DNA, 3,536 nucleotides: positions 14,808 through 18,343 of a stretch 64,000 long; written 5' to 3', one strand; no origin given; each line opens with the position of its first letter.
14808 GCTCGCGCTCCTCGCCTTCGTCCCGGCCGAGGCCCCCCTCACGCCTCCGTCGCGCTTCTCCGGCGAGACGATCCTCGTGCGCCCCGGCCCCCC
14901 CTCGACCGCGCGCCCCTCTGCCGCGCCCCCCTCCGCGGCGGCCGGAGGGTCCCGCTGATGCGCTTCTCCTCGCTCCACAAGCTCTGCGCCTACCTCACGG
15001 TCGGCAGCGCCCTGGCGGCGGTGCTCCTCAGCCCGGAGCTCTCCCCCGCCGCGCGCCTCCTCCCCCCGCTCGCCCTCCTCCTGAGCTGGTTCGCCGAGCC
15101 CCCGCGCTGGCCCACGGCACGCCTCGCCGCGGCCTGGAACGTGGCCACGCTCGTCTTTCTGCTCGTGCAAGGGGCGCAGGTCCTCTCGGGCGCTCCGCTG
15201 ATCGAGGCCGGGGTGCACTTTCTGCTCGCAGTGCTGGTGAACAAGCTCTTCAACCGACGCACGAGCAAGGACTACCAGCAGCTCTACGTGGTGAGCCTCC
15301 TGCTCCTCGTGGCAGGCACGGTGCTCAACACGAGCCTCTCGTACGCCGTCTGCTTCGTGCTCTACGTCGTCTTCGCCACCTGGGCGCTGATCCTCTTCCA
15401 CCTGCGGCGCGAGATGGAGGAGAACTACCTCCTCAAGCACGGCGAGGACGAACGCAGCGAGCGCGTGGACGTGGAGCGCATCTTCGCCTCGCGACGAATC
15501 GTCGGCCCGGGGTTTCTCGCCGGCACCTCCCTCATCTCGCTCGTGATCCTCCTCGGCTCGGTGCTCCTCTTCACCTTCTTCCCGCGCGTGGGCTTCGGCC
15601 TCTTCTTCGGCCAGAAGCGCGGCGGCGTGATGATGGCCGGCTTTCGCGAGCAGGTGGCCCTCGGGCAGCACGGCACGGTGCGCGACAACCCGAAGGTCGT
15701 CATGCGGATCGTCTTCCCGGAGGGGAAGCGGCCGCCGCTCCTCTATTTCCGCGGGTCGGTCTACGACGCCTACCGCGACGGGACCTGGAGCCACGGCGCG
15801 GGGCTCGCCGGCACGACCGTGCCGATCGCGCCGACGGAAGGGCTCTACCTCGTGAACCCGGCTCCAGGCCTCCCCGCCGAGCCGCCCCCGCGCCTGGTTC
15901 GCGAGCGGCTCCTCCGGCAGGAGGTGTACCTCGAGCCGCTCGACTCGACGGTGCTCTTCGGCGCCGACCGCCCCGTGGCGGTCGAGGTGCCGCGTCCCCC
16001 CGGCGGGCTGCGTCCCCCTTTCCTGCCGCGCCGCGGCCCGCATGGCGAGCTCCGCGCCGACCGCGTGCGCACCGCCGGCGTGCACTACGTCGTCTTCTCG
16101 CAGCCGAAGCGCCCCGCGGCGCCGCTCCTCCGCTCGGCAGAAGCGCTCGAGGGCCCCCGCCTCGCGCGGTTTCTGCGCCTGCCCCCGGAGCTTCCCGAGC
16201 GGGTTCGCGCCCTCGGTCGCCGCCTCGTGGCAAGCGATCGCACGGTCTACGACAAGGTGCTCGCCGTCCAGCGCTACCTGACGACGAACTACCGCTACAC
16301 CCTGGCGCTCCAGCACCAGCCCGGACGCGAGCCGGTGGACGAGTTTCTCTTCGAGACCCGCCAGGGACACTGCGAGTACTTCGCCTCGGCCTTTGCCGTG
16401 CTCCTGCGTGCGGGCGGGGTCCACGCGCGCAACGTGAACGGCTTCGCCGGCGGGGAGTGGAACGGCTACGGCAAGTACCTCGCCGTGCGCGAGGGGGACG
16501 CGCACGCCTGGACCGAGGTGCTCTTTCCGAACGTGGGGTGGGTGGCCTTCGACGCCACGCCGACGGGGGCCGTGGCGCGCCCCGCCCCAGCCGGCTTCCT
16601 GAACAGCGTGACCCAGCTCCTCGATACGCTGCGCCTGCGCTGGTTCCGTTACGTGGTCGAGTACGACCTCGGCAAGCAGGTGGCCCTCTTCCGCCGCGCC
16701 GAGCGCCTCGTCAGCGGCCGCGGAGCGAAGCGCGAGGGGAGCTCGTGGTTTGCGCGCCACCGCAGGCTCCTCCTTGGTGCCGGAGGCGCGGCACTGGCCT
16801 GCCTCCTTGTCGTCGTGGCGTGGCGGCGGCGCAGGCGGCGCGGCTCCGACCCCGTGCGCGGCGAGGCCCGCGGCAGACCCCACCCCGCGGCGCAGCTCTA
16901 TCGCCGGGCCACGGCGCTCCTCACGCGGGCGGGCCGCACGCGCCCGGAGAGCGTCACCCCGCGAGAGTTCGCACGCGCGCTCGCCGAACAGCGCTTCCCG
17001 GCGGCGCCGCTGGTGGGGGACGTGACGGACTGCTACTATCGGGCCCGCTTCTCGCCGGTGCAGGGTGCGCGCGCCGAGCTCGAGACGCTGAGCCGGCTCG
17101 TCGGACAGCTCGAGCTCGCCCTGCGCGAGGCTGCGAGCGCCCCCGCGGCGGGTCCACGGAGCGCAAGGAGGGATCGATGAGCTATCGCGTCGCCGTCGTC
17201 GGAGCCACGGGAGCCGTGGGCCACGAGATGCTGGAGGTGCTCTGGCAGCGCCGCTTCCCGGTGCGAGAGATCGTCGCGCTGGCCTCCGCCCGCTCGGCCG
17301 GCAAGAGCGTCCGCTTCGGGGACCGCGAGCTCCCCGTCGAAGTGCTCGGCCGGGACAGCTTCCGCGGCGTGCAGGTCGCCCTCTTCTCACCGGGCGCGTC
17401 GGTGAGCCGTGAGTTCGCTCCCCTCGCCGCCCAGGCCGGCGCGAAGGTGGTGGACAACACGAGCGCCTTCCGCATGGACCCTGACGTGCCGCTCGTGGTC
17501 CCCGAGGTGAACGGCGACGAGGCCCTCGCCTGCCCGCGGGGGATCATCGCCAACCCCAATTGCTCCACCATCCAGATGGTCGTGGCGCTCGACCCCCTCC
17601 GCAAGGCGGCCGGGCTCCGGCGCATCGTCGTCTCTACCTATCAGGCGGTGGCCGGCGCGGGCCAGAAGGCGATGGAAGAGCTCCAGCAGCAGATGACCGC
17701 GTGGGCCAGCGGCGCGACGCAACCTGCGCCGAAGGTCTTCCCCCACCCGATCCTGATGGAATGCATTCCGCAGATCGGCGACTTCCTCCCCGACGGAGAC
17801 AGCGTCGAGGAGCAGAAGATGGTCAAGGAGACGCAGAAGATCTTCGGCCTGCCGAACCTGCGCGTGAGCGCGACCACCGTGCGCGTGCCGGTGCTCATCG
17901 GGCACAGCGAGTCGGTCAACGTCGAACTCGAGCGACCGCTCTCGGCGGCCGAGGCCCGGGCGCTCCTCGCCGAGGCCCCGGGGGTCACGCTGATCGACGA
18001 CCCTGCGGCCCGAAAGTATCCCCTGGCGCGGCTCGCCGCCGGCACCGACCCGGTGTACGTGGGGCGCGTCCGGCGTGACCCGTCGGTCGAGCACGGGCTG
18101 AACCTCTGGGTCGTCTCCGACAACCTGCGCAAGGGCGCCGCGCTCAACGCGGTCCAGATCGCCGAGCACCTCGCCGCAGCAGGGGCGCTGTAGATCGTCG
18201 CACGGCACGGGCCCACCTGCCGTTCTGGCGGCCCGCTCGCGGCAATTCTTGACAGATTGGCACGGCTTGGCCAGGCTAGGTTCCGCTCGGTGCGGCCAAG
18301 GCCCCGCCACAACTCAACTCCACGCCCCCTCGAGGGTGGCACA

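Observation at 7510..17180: Contiguous vWA / two sensor kinases / MoxR / DUF58 / transglutaminase-like cluster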

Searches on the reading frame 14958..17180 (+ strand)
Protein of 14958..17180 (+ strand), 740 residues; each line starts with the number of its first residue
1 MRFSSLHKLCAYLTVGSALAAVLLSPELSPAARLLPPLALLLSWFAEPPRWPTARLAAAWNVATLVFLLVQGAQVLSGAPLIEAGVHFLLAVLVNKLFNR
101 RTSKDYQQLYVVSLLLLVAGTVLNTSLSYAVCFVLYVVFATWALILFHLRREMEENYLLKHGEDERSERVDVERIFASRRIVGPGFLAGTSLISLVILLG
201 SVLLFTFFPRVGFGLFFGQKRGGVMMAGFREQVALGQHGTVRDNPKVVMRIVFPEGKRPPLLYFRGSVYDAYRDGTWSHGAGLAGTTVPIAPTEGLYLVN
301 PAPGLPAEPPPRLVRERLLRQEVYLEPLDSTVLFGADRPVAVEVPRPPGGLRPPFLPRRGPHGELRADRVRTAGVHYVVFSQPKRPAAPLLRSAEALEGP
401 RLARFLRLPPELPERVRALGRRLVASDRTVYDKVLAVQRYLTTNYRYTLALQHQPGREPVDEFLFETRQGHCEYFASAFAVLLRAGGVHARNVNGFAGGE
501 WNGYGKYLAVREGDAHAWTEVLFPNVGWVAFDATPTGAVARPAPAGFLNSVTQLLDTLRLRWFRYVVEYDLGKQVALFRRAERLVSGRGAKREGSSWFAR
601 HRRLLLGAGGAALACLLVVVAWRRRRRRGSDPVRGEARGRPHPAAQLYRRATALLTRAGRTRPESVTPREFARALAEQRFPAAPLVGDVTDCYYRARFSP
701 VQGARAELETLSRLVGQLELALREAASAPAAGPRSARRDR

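Call 3: search_protein_families(library=pfam, proteins=[window:14958-17180:+], max_evalue=0.01)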
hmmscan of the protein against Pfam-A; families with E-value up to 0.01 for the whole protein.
window:14958-17180:+ (740 aa): 3 families
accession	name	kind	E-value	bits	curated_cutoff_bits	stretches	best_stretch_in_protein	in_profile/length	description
PF11992.13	TgpA_N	-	1.8e-38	132.8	30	1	13-387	2-332/333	TgpA N-terminal domain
PF01841.26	Transglut_core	-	1.2e-26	93.6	23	1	418-533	2-108/108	Transglutaminase-like superfamily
PF13559.11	DUF4129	-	8.9e-10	38.9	24.8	1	647-714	1-67/69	Domain of unknown function (DUF4129)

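Call 33: find_related_loci(query=A2, collection=genome_contigs, flank=10000)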
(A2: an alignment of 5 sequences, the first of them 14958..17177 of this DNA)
Query A2 (740 aa) in genome_contigs; peptide patterns used: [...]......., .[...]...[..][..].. (x = any residue, [..] = any of these).
600 stretches matched a pattern (row limit reached: there are more); 590 encode a relative of the query (tblastn E <= 1e-3); the best 80 are kept; 80 distinct loci.
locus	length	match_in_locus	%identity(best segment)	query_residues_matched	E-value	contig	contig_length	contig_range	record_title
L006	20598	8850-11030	46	1-715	7e-157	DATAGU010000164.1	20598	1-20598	MAG TPA_asm: Polyangia bacterium isolate SMAG_U6837 k141_1165595, whole genome shotgun sequence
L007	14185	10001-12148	42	1-706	2e-150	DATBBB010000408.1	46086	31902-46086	MAG TPA_asm: Kofleriaceae bacterium isolate SMAG_U5747 k141_2160612, whole genome shotgun sequence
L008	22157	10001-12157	43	1-715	9e-150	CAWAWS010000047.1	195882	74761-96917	MAG: uncultured delta proteobacterium isolate MFD04540.bin.2.104 genome assembly, contig: contig_71147, whole genome sho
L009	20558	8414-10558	40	1-698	1e-141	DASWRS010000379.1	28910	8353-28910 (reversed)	MAG TPA_asm: Kofleriaceae bacterium isolate SMAG_U3528 k141_3873555, whole genome shotgun sequence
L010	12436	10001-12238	39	1-734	4e-141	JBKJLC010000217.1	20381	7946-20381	MAG: Kofleriaceae bacterium isolate ant_bin.269 k117_1213161, whole genome shotgun sequence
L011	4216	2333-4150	41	1-596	5e-141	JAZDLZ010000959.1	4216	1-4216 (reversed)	MAG: Pseudomonadota bacterium isolate MEGAHIT-group-0.625 k141_8344758, whole genome shotgun sequence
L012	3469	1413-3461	42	1-580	2e-140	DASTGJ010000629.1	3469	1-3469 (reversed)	MAG TPA_asm: Kofleriaceae bacterium isolate SMAG_U27 k141_106720, whole genome shotgun sequence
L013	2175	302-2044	44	1-580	9e-145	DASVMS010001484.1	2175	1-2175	MAG TPA_asm: Kofleriaceae bacterium isolate SMAG_U3106 k141_254773, whole genome shotgun sequence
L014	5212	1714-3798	35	3-698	9e-104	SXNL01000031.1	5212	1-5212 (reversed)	MAG: Myxococcales bacterium isolate F1-120-MAGs195 F1-120__c46000, whole genome shotgun sequence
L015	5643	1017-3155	35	1-718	2e-102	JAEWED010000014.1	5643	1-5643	MAG: Actinomycetes bacterium isolate OH_PBlB_13 k127_563283, whole genome shotgun sequence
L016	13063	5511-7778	35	1-731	2e-101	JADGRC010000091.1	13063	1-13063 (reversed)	MAG: Proteobacteria bacterium isolate Chersky_194 k127_3362091, whole genome shotgun sequence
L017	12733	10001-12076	35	1-698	1e-100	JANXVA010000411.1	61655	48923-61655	MAG: Myxococcales bacterium isolate 340R_metabat_70 340R_k141_1153853, whole genome shotgun sequence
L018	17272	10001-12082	36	1-698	3e-100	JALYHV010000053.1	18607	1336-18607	MAG: Myxococcota bacterium isolate HIE bin8 SD1475-77_k127_635542, whole genome shotgun sequence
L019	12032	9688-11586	36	61-698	3e-98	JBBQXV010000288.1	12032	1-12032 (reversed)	MAG: Polyangiales bacterium isolate Co_metawrap_2134 Cmw_2134_k141_2123881_length_12032_cov_8.0000, whole genome shotgun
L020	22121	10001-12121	36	1-719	6e-97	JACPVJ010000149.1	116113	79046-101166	MAG: Myxococcales bacterium isolate NC_groundwater_781_Ag_S2p5_70_11 JBCH_GD18_4_SO25_S179_scaffold_706668, whole genome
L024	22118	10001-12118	34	1-709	1e-94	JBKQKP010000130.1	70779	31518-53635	MAG: Polyangiaceae bacterium isolate CRr1A1B1C__bin_81 CRr1A1B1C_000000135775, whole genome shotgun sequence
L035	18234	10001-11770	36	1-587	3e-92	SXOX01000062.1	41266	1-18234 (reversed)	MAG: Proteobacteria bacterium isolate F1-120-MAGs237 F1-120__c186837, whole genome shotgun sequence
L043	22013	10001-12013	31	49-714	2e-73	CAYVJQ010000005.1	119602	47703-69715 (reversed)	MAG TPA_asm: uncultured Nannocystaceae bacterium isolate binchicken_co67_24 genome assembly, contig: NODE_56_length_1196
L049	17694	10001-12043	29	6-701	5e-67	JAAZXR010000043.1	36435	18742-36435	MAG: Myxococcales bacterium isolate bin13p NODE_43_length_36435_cov_6.862754, whole genome shotgun sequence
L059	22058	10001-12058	31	4-700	8e-65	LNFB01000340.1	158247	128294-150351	MAG: Deltaproteobacteria bacterium Ga0077550 Ga0077550_1243.2, whole genome shotgun sequence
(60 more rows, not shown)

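Call 48: search_protein_families(library=pfam, proteins=[L043:5615-6880:+, L043:6801-7577:+, L059:5635-7227:-, L059:6905-7963:+, L049:7235-7963:+], max_evalue=0.001)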
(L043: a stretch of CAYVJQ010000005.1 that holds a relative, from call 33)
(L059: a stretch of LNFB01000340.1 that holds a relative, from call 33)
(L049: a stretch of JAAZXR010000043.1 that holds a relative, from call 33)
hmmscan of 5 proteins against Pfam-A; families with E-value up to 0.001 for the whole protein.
L043:5615-6880:+ (421 aa): 1 family
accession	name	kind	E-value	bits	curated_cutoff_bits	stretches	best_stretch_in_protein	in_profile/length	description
PF00155.27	Aminotran_1_2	-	1.2e-20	74.5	19.7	1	86-388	41-341/361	Aminotransferase class I and II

L043:6801-7577:+ (258 aa): 3 families
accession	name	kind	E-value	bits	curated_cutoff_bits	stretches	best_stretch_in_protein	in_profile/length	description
PF01596.23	Methyltransf_3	-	4.8e-66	222.4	22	1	65-257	8-203/204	O-methyltransferase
PF13578.12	Methyltransf_24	-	2.7e-16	60.8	26.3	1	107-210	1-104/105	Methyltransferase domain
PF13649.12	Methyltransf_25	-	4.2e-05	24.6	27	1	106-182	1-70/97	Methyltransferase domain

L059:5635-7227:- (530 aa): 0 families

L059:6905-7963:+ (352 aa): 3 families
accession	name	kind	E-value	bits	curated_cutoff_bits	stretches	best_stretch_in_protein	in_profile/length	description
PF01596.23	Methyltransf_3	-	1.7e-66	223.9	22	1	147-351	3-203/204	O-methyltransferase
PF13578.12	Methyltransf_24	-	1.1e-15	58.9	26.3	1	194-304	1-104/105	Methyltransferase domain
PF01135.25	PCMT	-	0.00033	20.9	20.3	1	179-221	63-105/210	Protein-L-isoaspartate(D-aspartate) O-methyltransferase (PCMT)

L049:7235-7963:+ (242 aa): 4 families
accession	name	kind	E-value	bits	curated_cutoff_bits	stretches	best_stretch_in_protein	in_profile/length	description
PF01596.23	Methyltransf_3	-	8.7e-67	224.8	22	1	41-239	3-204/204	O-methyltransferase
PF13578.12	Methyltransf_24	-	6e-14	53.2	26.3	1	88-191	1-104/105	Methyltransferase domain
PF13649.12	Methyltransf_25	-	0.00018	22.6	27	1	87-163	1-70/97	Methyltransferase domain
PF01135.25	PCMT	-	0.00024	21.4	20.3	1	52-119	48-109/210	Protein-L-isoaspartate(D-aspartate) O-methyltransferase (PCMT)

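Call 56: search_protein_families(library=ncbifam, proteins=[window:14958-17180:+], max_evalue=0.001)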
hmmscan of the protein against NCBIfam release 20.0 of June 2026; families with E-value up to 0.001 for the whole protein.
window:14958-17180:+ (740 aa): 0 families

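Call 76: search_protein_families(library=pfam, proteins=[L007:4275-6836:+, L007:6879-7802:+, L010:5500-6495:+, L010:3974-4675:+, L020:2932-3672:+, L024:5294-6517:+, L024:2462-4096:+, L035:2937-4790:+, L035:6974-7843:+, L018:5451-6584:+], max_evalue=0.001)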
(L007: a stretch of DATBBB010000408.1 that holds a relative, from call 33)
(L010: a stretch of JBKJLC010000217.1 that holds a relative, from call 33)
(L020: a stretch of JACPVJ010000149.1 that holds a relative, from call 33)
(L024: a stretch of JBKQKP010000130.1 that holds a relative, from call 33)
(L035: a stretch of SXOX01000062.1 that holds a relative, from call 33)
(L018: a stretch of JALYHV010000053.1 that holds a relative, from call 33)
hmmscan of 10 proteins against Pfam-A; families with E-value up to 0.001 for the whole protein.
L007:4275-6836:+ (853 aa): 6 families
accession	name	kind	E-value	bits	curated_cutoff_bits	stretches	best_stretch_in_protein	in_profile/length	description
PF00005.33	ABC_tran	-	1.3e-36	126.7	25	1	626-774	2-137/137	ABC transporter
PF00664.28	ABC_membrane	-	5e-32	112.1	28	1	296-562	4-273/274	ABC transporter transmembrane region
PF03412.21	Peptidase_C39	-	2.6e-28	98.9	22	1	138-266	2-131/133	Peptidase C39 family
PF02463.25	SMC_N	-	3.3e-07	30.4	40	1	665-811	110-208/220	RecF/RecN/SMC N terminal domain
PF13401.12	AAA_22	-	0.00068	20.4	27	0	638-777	8-97/130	AAA domain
PF13191.12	AAA_16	-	0.00071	20.6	32.6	0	638-778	27-147/167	AAA ATPase domain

L007:6879-7802:+ (307 aa): 1 family
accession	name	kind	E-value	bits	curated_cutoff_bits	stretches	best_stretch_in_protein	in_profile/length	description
PF01027.25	Bax1-I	-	2.2e-25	90.1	34.1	1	82-301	2-207/207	Inhibitor of apoptosis-promoting Bax1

L010:5500-6495:+ (331 aa): 2 families
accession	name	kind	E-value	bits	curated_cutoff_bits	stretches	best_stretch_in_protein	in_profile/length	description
PF00766.25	ETF_alpha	-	2.8e-35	120.6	27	1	205-285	1-81/81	Electron transfer flavoprotein FAD-binding domain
PF01012.27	ETF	-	4.1e-34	118.4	26.7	1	14-182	2-177/181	Electron transfer flavoprotein domain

L010:3974-4675:+ (233 aa): 3 families
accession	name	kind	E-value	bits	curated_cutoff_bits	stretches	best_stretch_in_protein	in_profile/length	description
PF00440.29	TetR_N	-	6.7e-19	67.9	24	1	25-69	1-45/47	Bacterial regulatory proteins, tetR family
PF08359.16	TetR_C_4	-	8.9e-15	55.5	21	1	72-183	1-112/133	YsiA-like protein, C-terminal region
PF17932.6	TetR_C_24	-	8.1e-09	36.2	26.4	1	92-178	3-88/114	Tetracyclin repressor-like, C-terminal domain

L020:2932-3672:+ (246 aa): 0 families

L024:5294-6517:+ (407 aa): 3 families
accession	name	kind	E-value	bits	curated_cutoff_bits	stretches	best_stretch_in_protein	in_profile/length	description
PF00155.27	Aminotran_1_2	-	1.7e-53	182.6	19.7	1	72-396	6-361/361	Aminotransferase class I and II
PF01053.26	Cys_Met_Meta_PP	-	2e-06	27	27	1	103-230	52-180/381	Cys/Met metabolism PLP-dependent enzyme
PF00202.27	Aminotran_3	-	0.00047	19.4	30.5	1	206-399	213-402/403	Aminotransferase class-III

L024:2462-4096:+ (544 aa): 7 families
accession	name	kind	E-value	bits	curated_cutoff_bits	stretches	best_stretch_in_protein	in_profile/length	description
PF01761.26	DHQ_synthase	-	1.1e-41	141.5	24.2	1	252-362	2-112/115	3-dehydroquinate synthase N-terminal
PF24621.2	DHQS_C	-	6.3e-38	130.4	27.6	1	366-508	1-143/144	3-dehydroquinate synthase C-terminal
PF01202.28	SKI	-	2.4e-33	116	22.1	1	26-182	1-156/159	Shikimate kinase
PF13685.12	Fe-ADH_2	-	1.2e-06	29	28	1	210-353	10-143/149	Iron-containing alcohol dehydrogenase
PF00465.25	Fe-ADH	-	8.5e-05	22.7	31.3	0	209-315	13-130/168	Iron-containing alcohol dehydrogenase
PF13671.12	AAA_33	-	0.00021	22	27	1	20-128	2-115/143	AAA domain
PF13238.12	AAA_18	-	0.00031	21.6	29.4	1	20-86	1-66/128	AAA domain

L035:2937-4790:+ (617 aa): 6 families
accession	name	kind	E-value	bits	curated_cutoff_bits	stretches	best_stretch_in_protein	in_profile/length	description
PF00575.29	S1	-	6.8e-78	257.5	22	5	326-398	3-74/74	S1 RNA binding domain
PF23459.1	S1_RRP5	-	8e-30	103.7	27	3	502-569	4-71/72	RRP5 S1 domain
PF21710.3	Spt6_S1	-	3.2e-12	47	27.5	0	497-571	12-87/91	Spt6, S1/OB domain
PF24685.1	OB_RRP5_4th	-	1e-06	29.1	31.5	0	520-558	32-70/92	RRP5 OB-fold domain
PF13509.12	S1_2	-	7.2e-05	23.3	21.8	0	501-537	1-36/61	S1 domain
PF17092.11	PCB_OB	-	0.00032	21.9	27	0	405-464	21-91/111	Penicillin-binding protein OB-like domain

L035:6974-7843:+ (289 aa): 2 families
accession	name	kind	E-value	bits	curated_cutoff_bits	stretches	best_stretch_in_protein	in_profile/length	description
PF01557.24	FAA_hydrolase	-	1.5e-70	237.6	23.9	1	92-287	1-214/214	Fumarylacetoacetate (FAA) hydrolase C-terminal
PF10370.14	Rv2993c-like_N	-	3.1e-08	34.8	21.3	1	43-85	10-49/50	Rv2993c-like, N-terminal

L018:5451-6584:+ (377 aa): 3 families
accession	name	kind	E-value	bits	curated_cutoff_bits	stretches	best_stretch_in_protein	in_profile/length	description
PF00155.27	Aminotran_1_2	-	2.3e-51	175.5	19.7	1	42-368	4-361/361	Aminotransferase class I and II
PF01041.23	DegT_DnrJ_EryC1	-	2e-07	31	19.8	1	79-206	28-156/360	DegT/DnrJ/EryC1/StrS aminotransferase family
PF01053.26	Cys_Met_Meta_PP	-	7.6e-06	25.2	27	1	79-203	56-181/381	Cys/Met metabolism PLP-dependent enzyme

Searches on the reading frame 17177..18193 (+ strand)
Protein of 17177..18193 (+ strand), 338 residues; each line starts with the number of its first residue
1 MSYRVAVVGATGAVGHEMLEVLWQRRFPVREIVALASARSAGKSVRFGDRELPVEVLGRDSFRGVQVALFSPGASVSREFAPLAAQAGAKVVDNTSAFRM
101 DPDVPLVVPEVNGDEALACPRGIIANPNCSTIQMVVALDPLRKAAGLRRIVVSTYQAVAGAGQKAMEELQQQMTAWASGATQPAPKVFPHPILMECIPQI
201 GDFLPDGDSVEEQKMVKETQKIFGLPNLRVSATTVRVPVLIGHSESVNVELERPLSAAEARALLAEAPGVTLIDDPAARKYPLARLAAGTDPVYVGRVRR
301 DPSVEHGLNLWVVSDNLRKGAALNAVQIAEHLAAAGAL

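Call 3: search_protein_families(library=pfam, proteins=[window:17177-18193:+], max_evalue=0.01)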
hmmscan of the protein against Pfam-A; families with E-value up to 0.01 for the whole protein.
window:17177-18193:+ (338 aa): 2 families
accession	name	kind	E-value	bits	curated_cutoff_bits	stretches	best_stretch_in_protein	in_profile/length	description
PF02774.23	Semialdhyde_dhC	-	2.7e-52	178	26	1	138-319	1-184/184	Semialdehyde dehydrogenase, dimerisation domain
PF01118.30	Semialdhyde_dh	-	7.4e-33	114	26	1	4-115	1-117/121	Semialdehyde dehydrogenase, NAD binding domain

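Call 56: search_protein_families(library=ncbifam, proteins=[window:17177-18193:+], max_evalue=0.001)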
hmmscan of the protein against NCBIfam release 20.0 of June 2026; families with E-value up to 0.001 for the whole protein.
window:17177-18193:+ (338 aa): 13 families
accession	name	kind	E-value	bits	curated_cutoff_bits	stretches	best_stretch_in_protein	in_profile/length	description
NF011456.0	PRK14874.1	equivalog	2.4e-142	474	223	1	2-335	4-343/346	aspartate-semialdehyde dehydrogenase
TIGR01296.1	asd_B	equivalog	1.5e-131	438.5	324.2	1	4-333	1-337/339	aspartate-semialdehyde dehydrogenase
NF005229.0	PRK06728.1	equivalog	1.3e-101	340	628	1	2-336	5-345/347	aspartate-semialdehyde dehydrogenase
NF004224.0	PRK05671.1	equivalog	6.7e-70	236.2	284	1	4-332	6-331/336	aspartate-semialdehyde dehydrogenase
NF005957.0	PRK08040.1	equivalog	8.6e-66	222.7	273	1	3-333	5-331/336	aspartate-semialdehyde dehydrogenase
NF006416.0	PRK08664.1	subfamily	1.5e-43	149.3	232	2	2-168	3-188/350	aspartate-semialdehyde dehydrogenase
TIGR00978.1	asd_EA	equivalog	1.2e-41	143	301.2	2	4-167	2-185/342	aspartate-semialdehyde dehydrogenase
NF005144.0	PRK06598.1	subfamily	1.7e-23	83.4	198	2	186-322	216-357/369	aspartate-semialdehyde dehydrogenase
TIGR01745.1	asd_gamma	equivalog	1.3e-18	67.2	402.9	2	4-175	2-180/366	aspartate-semialdehyde dehydrogenase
TIGR01850.1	argC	equivalog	1.6e-17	63.7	233.6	2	4-171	2-193/345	N-acetyl-gamma-glutamyl-phosphate reductase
NF005368.0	PRK06901.1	equivalog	1.8e-10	40.5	437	1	75-333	76-319/323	oxidoreductase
TIGR01851.1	argC_other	equivalog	5.1e-05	22.7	229.85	1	66-173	51-162/310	N-acetyl-gamma-glutamyl-phosphate reductase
TIGR01532.1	E4PD_g-proteo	equivalog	0.00027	20.3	530.55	0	64-157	89-180/325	erythrose-4-phosphate dehydrogenase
